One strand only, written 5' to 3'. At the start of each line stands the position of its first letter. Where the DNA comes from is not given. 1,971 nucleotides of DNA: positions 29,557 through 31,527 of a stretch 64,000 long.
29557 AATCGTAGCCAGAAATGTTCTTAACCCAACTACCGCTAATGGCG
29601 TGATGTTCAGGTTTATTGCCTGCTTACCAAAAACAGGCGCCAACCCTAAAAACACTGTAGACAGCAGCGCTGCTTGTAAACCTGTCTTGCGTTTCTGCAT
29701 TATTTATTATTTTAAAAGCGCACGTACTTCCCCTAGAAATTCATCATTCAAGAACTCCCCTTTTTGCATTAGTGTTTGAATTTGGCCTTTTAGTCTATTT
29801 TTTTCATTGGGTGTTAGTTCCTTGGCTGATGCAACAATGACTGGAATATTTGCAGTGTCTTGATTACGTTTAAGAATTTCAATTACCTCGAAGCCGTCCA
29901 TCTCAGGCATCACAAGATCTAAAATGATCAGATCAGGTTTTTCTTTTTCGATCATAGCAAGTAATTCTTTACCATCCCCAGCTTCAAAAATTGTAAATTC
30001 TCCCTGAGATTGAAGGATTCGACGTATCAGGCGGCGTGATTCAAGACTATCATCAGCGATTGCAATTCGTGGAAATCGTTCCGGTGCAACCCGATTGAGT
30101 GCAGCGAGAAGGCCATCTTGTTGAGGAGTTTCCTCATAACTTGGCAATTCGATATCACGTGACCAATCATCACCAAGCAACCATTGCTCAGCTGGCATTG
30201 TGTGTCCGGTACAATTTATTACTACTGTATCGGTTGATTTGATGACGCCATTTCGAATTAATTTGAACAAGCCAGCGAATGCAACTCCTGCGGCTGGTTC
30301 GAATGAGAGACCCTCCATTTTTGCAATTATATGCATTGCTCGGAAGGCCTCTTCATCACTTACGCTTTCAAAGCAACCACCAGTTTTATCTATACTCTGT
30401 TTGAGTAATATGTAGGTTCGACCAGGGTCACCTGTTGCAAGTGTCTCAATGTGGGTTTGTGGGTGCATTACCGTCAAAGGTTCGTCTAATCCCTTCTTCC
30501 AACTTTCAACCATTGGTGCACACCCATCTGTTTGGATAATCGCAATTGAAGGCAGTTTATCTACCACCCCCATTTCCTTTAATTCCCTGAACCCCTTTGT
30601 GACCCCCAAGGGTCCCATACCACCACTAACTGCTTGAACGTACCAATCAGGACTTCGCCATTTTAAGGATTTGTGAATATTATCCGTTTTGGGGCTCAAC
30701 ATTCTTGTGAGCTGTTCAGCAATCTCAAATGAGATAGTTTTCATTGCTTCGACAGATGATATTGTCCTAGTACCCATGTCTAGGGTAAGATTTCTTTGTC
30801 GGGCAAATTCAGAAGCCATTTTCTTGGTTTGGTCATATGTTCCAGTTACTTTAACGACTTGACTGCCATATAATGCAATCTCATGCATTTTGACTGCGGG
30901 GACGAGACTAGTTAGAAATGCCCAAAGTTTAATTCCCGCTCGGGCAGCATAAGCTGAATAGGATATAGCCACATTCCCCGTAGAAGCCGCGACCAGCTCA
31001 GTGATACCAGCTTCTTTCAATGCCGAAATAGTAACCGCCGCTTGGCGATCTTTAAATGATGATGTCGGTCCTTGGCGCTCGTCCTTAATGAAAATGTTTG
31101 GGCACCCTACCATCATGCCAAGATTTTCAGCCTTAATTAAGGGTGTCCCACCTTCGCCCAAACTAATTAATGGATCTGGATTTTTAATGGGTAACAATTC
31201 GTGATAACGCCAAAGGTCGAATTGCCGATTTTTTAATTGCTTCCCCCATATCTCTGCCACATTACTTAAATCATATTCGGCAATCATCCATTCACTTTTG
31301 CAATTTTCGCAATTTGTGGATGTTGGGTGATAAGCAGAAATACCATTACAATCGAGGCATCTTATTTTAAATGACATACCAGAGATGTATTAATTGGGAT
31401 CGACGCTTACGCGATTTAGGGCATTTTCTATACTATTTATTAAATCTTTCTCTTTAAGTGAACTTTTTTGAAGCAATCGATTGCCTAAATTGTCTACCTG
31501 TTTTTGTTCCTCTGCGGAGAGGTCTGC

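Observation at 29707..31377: Threonine-synthase-like PLP enzyme fused to a response-regulator receiver, immediately followed by a DMT exporter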

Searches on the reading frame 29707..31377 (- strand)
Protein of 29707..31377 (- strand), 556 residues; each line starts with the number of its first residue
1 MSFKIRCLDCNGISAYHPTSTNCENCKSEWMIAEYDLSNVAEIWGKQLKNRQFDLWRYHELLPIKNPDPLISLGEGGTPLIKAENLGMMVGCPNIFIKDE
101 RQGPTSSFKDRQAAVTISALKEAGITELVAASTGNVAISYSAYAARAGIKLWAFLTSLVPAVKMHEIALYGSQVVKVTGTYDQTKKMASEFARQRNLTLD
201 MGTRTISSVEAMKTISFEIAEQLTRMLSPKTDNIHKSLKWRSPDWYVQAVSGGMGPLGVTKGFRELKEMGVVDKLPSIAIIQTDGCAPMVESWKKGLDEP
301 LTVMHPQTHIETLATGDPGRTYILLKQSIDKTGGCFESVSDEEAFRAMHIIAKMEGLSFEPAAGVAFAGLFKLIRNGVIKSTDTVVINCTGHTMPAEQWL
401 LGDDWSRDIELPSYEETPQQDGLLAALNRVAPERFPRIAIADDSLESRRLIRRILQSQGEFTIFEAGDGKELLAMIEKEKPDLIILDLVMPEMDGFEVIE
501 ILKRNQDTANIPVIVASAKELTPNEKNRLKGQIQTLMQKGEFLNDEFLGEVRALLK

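Call 6: search_protein_families(library=pfam, proteins=[window:29707-31377:-], max_evalue=0.01)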
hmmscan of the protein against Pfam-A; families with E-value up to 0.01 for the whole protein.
window:29707-31377:- (556 aa): 2 families
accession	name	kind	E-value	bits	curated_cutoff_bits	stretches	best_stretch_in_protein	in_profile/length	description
PF00291.31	PALP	-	2.6e-62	211.2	35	1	71-391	1-295/295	Pyridoxal-phosphate dependent enzyme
PF00072.30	Response_reg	-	1.2e-19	71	30.2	1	438-539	1-99/111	Response regulator receiver domain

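Call 7: search_protein_families(library=ncbifam, proteins=[window:29707-31377:-], max_evalue=0.01)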
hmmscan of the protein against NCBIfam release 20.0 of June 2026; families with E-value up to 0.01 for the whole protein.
window:29707-31377:- (556 aa): 131 families (the best 25 are shown)
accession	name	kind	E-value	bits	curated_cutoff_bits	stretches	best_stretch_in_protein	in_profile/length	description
NF006050.0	PRK08197.1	equivalog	4.3e-76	256.3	303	1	6-393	10-381/406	threonine synthase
NF004170.0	PRK05638.1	equivalog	3.4e-55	187.4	421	1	4-394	1-356/442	threonine synthase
TIGR00260.1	thrC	equivalog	4.5e-45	154.3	167.1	1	56-393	2-335/340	threonine synthase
NF006205.0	PRK08329.1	equivalog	1.5e-37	129.4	358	1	49-394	37-344/347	threonine synthase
NF005035.0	PRK06450.1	equivalog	1.8e-35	122.4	301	1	4-373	3-321/338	threonine synthase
NF004996.0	PRK06381.1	equivalog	7e-34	117.3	266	1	76-392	14-317/319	threonine synthase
TIGR03844.1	cysteate_syn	equivalog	4.1e-29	101.6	324.9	1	3-392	1-378/398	cysteate synthase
NF007135.0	PRK09581.1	equivalog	9.1e-18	64.3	474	1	437-520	4-86/457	PleD family two-component system response regulator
NF005292.0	PRK06815.1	equivalog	5.7e-17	61.7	371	1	78-225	22-169/320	threonine/serine dehydratase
NF005680.0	PRK07476.1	equivalog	1.3e-16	60.5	413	1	78-223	24-169/326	hydroxyectoine utilization dehydratase EutB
NF006390.0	PRK08639.1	equivalog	8.4e-16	57.9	421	1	78-389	26-310/418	threonine ammonia-lyase IlvA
TIGR01127.1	ilvA_1Cterm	equivalog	1.2e-14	54.1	378.75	1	78-224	1-147/380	threonine ammonia-lyase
TIGR02154.1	PhoB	equivalog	5.1e-14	52.1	296.2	1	437-531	4-94/226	phosphate regulon transcriptional regulator PhoB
TIGR01124.1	ilvA_2Cterm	equivalog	7.1e-14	51.3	411.3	1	78-224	18-164/499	threonine ammonia-lyase, biosynthetic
NF005600.0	PRK07334.1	equivalog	1e-13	50.7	496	1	78-199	29-150/408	threonine ammonia-lyase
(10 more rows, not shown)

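Call 8: find_homologous_proteins(query=window:29707-31377:-, max_evalue=1e-10)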
Query window:29707-31377:- (556 aa): 7975 proteins with E <= 1e-10 among 8000 candidates; the best 120 are listed.
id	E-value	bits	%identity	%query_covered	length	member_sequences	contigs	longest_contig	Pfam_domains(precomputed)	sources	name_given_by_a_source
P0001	0.0e+0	1252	100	100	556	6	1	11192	PF00291.32,PF00072.31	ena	-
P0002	0.0e+0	1036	80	100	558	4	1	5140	PF00291.32,PF00072.31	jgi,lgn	jgi:threonine synthase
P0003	0.0e+0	1034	80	100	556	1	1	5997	PF00291.32,PF00072.31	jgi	-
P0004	0.0e+0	1029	80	100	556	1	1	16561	PF00291.32,PF00072.31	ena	-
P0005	0.0e+0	1027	81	100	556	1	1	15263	PF00291.32,PF00072.31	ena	-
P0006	0.0e+0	1026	79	100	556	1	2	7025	PF00291.32,PF00072.31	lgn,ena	-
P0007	0.0e+0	1023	80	100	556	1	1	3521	PF00291.32,PF00072.31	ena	-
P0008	0.0e+0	1021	80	100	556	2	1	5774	PF00291.32,PF00072.31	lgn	-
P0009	0.0e+0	1021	80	100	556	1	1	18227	PF00291.32,PF00072.31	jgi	-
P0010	0.0e+0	1020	80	100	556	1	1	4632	PF00291.32,PF00072.31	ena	-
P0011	0.0e+0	1019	79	100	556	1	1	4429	PF00291.32,PF00072.31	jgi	-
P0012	0.0e+0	1019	80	100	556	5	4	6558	PF00291.32,PF00072.31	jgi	jgi:threonine synthase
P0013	0.0e+0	1019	80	100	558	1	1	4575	PF00291.32,PF00072.31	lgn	-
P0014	0.0e+0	1019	80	100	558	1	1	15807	PF00291.32,PF00072.31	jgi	-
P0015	0.0e+0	1019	79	100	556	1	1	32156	PF00291.32,PF00072.31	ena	-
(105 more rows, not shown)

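Call 9: search_solved_structures(query=window:29707-31377:-, max_evalue=0.00001, show_alignments=2)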
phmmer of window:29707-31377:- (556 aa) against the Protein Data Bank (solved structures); distinct sequences matched with E-value up to 0.00001: 150 (the best 60 are shown).
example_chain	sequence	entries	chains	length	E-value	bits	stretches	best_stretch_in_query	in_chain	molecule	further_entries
2zsj_A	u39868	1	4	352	2.6e-43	151.4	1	55-394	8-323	Threonine synthase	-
2d1f_A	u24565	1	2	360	8.8e-40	139.7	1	57-395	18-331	Threonine synthase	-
1uim_A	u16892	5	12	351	4.1e-37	130.9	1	56-394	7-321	Threonine Synthase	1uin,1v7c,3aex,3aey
6cgq_A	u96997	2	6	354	1.3e-32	116.1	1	56-415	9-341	Threonine synthase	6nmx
1e5x_A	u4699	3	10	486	2.8e-24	88.5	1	56-395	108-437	THREONINE SYNTHASE | THREONINE SYNTHASE 1, CHLOROPLASTIC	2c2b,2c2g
4ja2_A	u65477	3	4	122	3.1e-14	55.4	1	437-555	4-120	Response regulator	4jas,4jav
6azr_B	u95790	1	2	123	3e-13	52.1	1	437-555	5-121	Chemotaxis regulator-transmits chemoreceptor signals to flagelllar motor components CheY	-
3dge_C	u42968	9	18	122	3e-13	52.1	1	437-555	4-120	Response regulator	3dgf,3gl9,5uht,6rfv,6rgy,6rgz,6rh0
8fk2_A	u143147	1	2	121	1.7e-12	49.7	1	437-553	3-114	Putative response regulator CovR VicR-like protein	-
9lbr_A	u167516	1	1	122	2e-12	49.5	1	437-555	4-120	Response regulator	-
6er7_A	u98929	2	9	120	2.3e-12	49.2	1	437-533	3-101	120aa long hypothetical chemotaxis protein (CheY)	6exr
6rh1_C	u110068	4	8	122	3.7e-12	48.6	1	437-555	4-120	Response regulator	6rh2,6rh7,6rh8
9xzo_A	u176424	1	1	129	6.5e-12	47.7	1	437-518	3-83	De novo protein M1X0B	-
1m5t_A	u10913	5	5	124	9.5e-12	47.2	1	437-539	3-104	cell division response regulator DivK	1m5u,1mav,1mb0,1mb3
3c3m_A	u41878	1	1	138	1.3e-11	46.7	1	442-536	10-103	Response regulator receiver protein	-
9k3c_A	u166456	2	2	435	1.1e-07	33.8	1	241-392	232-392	Cysteate synthase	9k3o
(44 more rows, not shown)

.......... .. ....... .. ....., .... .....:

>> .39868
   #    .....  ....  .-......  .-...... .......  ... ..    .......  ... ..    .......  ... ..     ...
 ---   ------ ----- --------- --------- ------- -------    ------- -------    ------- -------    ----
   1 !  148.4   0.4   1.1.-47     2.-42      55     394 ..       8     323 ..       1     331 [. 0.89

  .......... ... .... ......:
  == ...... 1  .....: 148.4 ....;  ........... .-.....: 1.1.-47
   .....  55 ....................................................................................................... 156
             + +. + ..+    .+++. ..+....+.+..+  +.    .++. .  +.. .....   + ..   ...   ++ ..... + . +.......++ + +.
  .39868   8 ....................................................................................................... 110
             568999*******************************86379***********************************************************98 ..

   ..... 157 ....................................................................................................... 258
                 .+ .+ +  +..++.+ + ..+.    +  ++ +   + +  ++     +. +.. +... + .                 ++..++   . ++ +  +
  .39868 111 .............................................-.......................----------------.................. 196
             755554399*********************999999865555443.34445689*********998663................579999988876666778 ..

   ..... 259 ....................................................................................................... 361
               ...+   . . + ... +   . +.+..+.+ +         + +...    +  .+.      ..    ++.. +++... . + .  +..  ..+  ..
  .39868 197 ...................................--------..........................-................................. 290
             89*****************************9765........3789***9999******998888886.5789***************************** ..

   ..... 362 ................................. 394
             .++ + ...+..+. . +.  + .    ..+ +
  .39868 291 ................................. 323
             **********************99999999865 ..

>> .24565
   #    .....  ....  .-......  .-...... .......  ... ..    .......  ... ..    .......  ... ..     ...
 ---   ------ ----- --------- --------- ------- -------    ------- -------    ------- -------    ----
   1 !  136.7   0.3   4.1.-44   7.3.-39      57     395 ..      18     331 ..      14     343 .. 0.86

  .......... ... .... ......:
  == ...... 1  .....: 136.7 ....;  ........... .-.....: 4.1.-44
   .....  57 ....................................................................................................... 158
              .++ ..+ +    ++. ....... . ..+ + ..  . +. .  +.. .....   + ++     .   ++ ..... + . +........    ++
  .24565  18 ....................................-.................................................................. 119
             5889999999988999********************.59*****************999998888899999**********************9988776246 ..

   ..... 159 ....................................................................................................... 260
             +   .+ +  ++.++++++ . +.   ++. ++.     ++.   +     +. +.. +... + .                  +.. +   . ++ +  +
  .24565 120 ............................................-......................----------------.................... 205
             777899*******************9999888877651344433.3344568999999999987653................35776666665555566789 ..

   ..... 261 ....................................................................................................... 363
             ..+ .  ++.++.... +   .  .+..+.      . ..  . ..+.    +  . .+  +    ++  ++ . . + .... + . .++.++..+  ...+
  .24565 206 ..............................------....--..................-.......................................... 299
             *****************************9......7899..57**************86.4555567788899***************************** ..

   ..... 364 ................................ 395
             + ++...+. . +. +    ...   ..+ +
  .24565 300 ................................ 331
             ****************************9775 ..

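Call 12: find_related_loci(query=window:29707-31377:-, collection=genome_contigs, flank=10000)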
Query window:29707-31377:- (556 aa) in genome_contigs; peptide patterns used: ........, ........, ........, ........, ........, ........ (x = any residue, [..] = any of these).
600 stretches matched a pattern (row limit reached: there are more); 560 encode a relative of the query (tblastn E <= 1e-3); the best 80 are kept; 80 distinct loci.
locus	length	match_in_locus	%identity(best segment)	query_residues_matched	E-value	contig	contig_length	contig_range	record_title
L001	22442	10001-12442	78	1-556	0e+0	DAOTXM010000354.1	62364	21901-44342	MAG TPA_asm: Anaerolineales bacterium isolate H21_254 k133_223380, whole genome shotgun sequence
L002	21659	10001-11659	68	1-556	0e+0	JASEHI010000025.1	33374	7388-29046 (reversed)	MAG: Anaerolineales bacterium isolate Yes70-19 NODE_25_length_33374_cov_34.094271, whole genome shotgun sequence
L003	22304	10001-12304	68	1-556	0e+0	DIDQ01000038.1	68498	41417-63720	MAG TPA_asm: Anaerolineales bacterium UBA5796 UBA5796_contig_492, whole genome shotgun sequence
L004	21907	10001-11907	43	1-554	2e-100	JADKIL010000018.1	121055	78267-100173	MAG: Candidatus Villigracilis vicinus isolate Skiv_MAXAC.043 tig01148556-10-1222040, whole genome shotgun sequence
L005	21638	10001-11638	41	403-555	1e-24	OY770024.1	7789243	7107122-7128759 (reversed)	MAG: Rhodospirillales bacterium isolate f6e2be23-8832-45e3-9f96-a03639f77de9 genome assembly, chromosome: 1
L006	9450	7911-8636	38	420-556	2e-22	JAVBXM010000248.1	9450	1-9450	MAG: Phaeospirillum sp. isolate GS7 3410, whole genome shotgun sequence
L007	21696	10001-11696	36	427-556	4e-22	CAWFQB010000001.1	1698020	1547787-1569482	MAG: uncultured Chthonomonadaceae bacterium isolate MFD04580.bin.2.50 genome assembly, contig: contig_10650, whole genom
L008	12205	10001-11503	40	437-556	6e-22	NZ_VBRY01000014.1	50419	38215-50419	Mariprofundus erugo strain P3 NODE_14_length_50419_cov_38.877476, whole genome shotgun sequence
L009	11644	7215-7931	43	419-556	6e-22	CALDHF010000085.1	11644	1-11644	MAG: uncultured Acaryochloris sp. isolate R2_Bin_METABAT__101_1 genome assembly, contig: c_000003537035, whole genome sh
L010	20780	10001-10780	39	409-555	2e-21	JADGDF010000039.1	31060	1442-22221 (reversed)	MAG: Thiotrichaceae bacterium isolate BB3 NODE_1363_length_31060_cov_711.971997, whole genome shotgun sequence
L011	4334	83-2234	40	433-555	2e-21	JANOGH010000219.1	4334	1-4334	MAG: Betaproteobacteria bacterium isolate SOY_64_metabat_231_sub SOY_64_k141_1927910, whole genome shotgun sequence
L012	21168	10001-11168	38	393-551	3e-21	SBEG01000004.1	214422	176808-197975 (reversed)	MAG: Deltaproteobacteria bacterium isolate 311FN.001 NODE_6_length_214422_cov_48.2358_ID_3877397, whole genome shotgun s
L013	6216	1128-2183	36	420-555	3e-21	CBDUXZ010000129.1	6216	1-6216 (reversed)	MAG TPA_asm: uncultured bacterium isolate SRR22302371_concoct_58 genome assembly, contig: ERZ26661859.12206, whole genom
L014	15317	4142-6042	34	420-555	1e-20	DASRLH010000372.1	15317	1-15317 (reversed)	MAG TPA_asm: Tepidisphaeraceae bacterium isolate SMAG_U10183 k141_370094, whole genome shotgun sequence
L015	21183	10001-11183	39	433-555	2e-20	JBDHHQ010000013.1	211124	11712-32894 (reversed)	MAG: Gemmatimonadota bacterium isolate M8-62_Bin_229 M8-62_Bin_229_scaffold_345, whole genome shotgun sequence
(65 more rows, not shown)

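Call 45: predict_structure(alignment_id=A1)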
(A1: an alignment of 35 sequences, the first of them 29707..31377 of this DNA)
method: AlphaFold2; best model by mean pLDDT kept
length: 556 residues; sequences in the alignment: 35
mean_pLDDT: 63.1   pTM: 0.49
mean pLDDT of the five models: 63.1, 62.2, 60.3, 56.9, 56.8
residues with pLDDT >= 90: 14; 70-90: 227; 50-70: 171; < 50: 144
segments of 3 or more residues with pLDDT < 50: 1-3, 16-20, 30-77, 101-107, 201-210, 230-236, 250-253, 313-316, 391-422, 539-556
pLDDT, mean of each block of 10 residues (from residue 1): 53 57 59 40 41 24 30 44 68 75 44 56 65 62 67 70 65 74 66 72 43 68 70 51 73 61 73 84 79 86 67 51 79 87 68 52 76 86 79 31 29 30 51 73 81 75 88 90 84 76 81 69 62 52 42 43
secondary structure, 60 per line:
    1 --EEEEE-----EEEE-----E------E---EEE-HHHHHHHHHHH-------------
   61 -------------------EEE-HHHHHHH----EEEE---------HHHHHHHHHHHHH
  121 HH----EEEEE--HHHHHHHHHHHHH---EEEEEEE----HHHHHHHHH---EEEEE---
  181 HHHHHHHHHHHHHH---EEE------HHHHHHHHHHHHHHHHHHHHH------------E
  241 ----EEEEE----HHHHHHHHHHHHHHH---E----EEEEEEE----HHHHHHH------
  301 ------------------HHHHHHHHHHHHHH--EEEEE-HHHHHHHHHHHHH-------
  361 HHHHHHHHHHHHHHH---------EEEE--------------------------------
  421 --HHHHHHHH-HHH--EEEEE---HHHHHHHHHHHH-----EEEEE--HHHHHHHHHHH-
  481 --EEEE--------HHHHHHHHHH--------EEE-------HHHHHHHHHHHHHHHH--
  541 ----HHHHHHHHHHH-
elements in order: E3-7 E13-16 E33-35 H37-47 E80-82 H84-90 E95-98 H108-122 E127-131 H134-146 E150-156 H161-169 E173-177 H181-194 E198-200 H207-227 E245-249 H254-268 E277-283 H288-294 H319-332 E335-339 H341-353 H361-375 E385-388 H423-430 E437-441 H445-456 E462-466 H469-479 E483-486 H495-504 E513-515 H523-538 H545-555

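Call 60: predict_structure(alignment_id=A2)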
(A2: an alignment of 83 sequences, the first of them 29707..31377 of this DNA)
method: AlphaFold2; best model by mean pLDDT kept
length: 556 residues; sequences in the alignment: 83
mean_pLDDT: 78.9   pTM: 0.70
mean pLDDT of the five models: 78.9, 77.7, 76.6, 75.1, 73.6
residues with pLDDT >= 90: 218; 70-90: 214; 50-70: 43; < 50: 81
segments of 3 or more residues with pLDDT < 50: 233-235, 395-432, 517-556
pLDDT, mean of each block of 10 residues (from residue 1): 85 85 84 92 91 94 88 92 95 95 88 93 91 85 92 77 73 73 77 83 78 96 86 63 96 84 96 96 94 94 85 80 92 96 89 88 94 97 94 53 33 31 38 69 77 68 86 89 77 71 76 55 47 34 35 36
secondary structure, 60 per line:
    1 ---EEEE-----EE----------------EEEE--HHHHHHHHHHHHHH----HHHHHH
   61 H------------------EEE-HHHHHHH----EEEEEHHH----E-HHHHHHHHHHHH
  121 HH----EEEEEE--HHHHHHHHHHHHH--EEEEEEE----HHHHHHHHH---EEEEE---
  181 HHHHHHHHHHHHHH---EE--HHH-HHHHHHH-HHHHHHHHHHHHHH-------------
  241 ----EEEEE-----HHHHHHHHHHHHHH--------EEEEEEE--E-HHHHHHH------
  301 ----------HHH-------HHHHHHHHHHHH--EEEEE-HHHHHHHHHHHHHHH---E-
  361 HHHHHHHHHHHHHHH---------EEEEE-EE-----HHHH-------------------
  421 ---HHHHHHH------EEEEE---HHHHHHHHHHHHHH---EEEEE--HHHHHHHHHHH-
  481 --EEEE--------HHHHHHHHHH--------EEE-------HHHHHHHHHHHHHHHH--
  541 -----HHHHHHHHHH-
elements in order: E4-7 E31-34 H37-50 H55-61 E80-82 H84-90 E95-99 H109-122 E127-132 H135-147 E150-156 H161-169 E173-177 H181-194 H206-212 H214-227 E245-249 H255-268 E277-283 H288-294 H321-332 E335-339 H341-355 H361-375 E385-389 H398-401 H424-430 E437-441 H445-458 E462-466 H469-479 E483-486 H495-504 E513-515 H523-538 H546-555
